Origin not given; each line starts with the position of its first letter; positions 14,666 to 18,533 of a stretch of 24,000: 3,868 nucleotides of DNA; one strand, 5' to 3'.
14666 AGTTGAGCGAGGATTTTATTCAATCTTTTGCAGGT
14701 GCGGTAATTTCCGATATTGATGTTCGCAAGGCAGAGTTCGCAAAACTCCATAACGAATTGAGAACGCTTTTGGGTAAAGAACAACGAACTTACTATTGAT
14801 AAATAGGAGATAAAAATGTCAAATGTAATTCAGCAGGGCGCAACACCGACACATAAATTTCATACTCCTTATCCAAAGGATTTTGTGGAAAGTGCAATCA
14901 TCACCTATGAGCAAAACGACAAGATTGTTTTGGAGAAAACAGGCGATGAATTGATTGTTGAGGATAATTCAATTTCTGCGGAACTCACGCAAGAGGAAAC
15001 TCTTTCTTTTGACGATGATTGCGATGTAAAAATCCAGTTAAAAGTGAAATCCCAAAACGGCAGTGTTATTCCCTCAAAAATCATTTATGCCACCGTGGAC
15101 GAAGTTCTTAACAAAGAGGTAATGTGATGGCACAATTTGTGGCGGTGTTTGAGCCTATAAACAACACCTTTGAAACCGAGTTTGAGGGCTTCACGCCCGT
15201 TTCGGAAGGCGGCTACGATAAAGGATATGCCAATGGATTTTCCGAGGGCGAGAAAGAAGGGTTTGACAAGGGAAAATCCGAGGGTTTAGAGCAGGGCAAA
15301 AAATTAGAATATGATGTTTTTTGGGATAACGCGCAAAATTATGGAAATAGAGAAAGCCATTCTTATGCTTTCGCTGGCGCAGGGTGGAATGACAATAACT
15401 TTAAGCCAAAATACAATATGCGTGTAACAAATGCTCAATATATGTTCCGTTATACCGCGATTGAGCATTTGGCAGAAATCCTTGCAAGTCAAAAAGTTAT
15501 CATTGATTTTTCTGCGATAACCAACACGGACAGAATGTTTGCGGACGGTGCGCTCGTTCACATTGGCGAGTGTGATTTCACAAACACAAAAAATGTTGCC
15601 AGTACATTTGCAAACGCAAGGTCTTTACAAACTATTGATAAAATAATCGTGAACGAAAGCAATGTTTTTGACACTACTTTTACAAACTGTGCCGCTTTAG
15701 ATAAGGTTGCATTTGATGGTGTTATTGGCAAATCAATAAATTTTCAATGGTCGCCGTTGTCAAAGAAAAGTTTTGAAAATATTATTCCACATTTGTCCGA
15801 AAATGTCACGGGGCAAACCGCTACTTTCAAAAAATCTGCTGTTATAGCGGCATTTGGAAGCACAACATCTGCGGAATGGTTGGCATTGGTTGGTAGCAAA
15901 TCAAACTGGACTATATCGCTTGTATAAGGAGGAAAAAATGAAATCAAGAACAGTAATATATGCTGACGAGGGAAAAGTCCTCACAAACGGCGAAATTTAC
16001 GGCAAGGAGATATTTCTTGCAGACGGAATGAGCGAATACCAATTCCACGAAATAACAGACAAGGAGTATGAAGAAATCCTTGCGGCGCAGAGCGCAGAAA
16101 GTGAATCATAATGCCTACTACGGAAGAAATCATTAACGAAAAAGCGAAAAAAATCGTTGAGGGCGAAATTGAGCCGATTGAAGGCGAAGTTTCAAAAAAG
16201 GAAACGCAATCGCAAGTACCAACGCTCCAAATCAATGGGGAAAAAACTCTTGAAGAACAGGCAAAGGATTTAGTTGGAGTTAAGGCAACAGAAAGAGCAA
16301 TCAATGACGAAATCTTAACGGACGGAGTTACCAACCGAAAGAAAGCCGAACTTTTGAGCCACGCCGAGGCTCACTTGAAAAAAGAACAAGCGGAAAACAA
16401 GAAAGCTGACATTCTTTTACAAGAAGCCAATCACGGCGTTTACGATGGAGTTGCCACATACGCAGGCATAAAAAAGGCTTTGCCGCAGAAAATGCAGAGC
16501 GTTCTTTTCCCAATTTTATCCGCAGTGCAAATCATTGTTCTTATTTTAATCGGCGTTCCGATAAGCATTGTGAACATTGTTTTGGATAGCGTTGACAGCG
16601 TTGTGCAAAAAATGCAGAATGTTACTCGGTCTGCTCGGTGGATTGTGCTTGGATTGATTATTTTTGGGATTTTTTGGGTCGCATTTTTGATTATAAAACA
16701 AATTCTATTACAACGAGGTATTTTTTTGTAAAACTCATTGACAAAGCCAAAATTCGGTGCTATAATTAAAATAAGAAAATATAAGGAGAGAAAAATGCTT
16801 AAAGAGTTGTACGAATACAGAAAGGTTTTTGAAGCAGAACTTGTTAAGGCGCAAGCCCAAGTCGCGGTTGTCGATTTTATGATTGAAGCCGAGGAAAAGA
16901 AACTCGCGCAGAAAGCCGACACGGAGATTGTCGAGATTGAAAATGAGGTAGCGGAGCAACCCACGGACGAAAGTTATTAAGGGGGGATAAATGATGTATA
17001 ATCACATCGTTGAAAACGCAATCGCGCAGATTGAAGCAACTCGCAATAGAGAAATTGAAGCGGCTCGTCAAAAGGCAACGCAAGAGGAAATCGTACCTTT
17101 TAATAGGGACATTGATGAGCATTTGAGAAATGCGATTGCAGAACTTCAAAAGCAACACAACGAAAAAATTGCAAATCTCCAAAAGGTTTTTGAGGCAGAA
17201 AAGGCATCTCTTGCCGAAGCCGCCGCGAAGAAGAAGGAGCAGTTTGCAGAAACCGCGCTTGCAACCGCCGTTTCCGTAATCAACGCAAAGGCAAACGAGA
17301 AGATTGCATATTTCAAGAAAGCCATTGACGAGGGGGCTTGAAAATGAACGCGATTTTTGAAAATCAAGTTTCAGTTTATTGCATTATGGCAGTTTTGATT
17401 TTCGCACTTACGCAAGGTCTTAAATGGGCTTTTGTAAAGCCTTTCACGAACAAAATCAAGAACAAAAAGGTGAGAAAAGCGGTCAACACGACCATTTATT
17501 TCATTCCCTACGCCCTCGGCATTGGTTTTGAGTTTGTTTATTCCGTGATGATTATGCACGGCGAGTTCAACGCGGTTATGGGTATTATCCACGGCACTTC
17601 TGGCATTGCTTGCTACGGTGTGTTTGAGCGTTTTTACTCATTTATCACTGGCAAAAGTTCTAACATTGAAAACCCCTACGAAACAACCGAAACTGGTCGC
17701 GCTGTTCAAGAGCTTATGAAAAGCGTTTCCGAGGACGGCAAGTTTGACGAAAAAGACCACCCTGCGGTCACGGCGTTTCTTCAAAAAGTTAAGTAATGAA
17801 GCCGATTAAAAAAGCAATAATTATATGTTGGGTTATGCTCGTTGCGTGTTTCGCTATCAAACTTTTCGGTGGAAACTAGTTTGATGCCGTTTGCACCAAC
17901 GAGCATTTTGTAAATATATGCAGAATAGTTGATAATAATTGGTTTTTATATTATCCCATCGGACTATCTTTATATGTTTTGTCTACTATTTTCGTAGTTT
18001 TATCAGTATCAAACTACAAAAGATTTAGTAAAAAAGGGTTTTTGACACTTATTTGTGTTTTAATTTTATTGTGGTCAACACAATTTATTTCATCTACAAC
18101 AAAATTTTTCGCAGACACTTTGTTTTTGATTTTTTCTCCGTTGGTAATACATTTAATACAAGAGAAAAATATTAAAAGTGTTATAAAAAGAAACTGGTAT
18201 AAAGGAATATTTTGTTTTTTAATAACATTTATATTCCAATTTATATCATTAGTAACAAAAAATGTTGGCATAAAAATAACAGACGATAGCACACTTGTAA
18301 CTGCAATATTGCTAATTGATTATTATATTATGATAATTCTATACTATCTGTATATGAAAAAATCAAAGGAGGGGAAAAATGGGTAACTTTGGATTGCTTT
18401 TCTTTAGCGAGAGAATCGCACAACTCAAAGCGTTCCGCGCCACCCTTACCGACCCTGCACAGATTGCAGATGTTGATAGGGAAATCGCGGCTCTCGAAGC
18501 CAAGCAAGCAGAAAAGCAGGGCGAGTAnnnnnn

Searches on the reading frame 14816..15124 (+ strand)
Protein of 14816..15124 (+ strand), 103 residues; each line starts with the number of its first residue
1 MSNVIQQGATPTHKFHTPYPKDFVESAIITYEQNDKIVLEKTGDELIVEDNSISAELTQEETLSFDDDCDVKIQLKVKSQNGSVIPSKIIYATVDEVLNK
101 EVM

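Call 8: search_protein_families(library=phrogs, proteins=[window:14816-15124:+], max_evalue=0.001)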
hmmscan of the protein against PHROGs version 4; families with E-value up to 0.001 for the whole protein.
window:14816-15124:+ (103 aa): 1 family
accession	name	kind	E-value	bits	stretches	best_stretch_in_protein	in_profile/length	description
phrog_15594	-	unknown function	7.3e-19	68.9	1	7-99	3-95/99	-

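Call 38: search_protein_families(library=pfam, proteins=[window:14816-15124:+], max_evalue=0.01)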
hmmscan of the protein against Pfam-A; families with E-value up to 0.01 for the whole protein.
window:14816-15124:+ (103 aa): 0 families

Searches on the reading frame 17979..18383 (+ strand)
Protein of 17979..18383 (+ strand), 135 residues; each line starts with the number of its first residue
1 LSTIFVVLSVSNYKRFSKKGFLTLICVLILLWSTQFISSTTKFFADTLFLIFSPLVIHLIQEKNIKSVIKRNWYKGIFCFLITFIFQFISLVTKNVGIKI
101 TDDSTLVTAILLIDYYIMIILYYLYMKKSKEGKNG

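Call 5: search_protein_families(library=pfam, proteins=[window:17979-18383:+], max_evalue=1)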
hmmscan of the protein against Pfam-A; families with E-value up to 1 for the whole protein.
window:17979-18383:+ (135 aa): 3 families
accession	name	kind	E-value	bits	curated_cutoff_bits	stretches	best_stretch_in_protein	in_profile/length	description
PF05803.17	Chordopox_L2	-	0.029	14.7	27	1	34-88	26-80/81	Chordopoxvirus L2 protein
PF03788.19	LrgA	-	0.038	14.4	28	1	20-89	21-88/94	LrgA family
PF12676.12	DUF3796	-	0.14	13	24.8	1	20-126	10-115/120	Protein of unknown function (DUF3796)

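Call 6: search_protein_families(library=phrogs, proteins=[window:17979-18383:+], max_evalue=1)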
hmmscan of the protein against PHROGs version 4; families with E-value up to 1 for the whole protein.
window:17979-18383:+ (135 aa): 1 family
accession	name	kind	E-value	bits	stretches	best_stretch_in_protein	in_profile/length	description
phrog_14275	-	unknown function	0.24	12.1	0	12-39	27-54/178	-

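Call 13: search_protein_families(library=ncbifam, proteins=[window:17979-18383:+], max_evalue=0.1)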
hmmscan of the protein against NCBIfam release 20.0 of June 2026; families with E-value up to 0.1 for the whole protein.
window:17979-18383:+ (135 aa): 1 family
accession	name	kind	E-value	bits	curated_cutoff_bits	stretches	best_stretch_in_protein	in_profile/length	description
NF046011.1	MAG4940_fam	subfamily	0.0013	18.2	35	1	4-91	180-272/286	MAG4940 family membrane protein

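Call 61: search_protein_families(library=padloc, proteins=[window:17979-18383:+], max_evalue=0.01)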
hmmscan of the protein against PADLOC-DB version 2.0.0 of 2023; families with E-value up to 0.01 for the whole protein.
window:17979-18383:+ (135 aa): 0 families
